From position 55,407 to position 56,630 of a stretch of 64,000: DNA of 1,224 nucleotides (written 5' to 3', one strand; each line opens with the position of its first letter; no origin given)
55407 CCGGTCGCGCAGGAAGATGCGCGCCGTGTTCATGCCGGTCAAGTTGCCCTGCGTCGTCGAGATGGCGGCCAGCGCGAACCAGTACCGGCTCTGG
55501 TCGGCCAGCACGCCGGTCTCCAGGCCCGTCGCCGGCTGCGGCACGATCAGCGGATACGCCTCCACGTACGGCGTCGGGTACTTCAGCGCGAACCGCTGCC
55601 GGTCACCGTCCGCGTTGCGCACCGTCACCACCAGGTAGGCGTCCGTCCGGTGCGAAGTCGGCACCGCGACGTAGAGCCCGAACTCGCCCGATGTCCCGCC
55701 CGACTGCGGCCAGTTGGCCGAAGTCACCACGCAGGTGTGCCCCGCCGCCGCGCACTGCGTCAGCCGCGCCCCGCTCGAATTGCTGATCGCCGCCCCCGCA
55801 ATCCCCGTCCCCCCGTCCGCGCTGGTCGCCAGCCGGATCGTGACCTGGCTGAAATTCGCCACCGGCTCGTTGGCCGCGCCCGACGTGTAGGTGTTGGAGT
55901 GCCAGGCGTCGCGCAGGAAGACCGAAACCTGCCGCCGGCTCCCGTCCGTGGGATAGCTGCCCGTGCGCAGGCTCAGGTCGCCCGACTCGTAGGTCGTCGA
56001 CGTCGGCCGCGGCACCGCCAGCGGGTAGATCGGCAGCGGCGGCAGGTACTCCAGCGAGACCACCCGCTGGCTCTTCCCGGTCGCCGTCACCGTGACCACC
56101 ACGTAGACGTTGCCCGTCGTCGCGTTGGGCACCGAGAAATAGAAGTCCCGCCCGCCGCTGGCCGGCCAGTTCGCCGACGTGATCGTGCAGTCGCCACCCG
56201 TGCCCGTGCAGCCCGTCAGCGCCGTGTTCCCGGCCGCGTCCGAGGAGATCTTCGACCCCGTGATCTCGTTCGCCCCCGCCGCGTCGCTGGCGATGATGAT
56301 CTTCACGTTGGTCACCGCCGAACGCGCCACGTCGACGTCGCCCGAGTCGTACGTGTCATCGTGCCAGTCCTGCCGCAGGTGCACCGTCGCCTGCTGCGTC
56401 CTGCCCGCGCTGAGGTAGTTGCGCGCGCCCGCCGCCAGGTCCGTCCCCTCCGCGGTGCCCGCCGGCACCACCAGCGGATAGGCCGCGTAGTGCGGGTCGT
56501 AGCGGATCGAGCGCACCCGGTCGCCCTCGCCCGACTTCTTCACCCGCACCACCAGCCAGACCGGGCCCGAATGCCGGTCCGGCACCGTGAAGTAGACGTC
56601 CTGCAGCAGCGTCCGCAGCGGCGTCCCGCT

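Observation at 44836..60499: About 15.7 kb giant gene for a roughly 5,220-aa repetitive secreted protein built from an apparently undescribed ~150-aa Cys-pair module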

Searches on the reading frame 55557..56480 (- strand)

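Call 12: search_protein_families(library=pfam, max_evalue=1, proteins=[window:55557-56480:-])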
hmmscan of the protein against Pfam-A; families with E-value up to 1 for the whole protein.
seq(308 aa): 1 family
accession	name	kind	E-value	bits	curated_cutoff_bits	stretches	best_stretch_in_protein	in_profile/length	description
PF23619.1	Ig_VWA7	-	0.014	16.1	27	1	113-142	64-92/104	VWA7 Ig-like domain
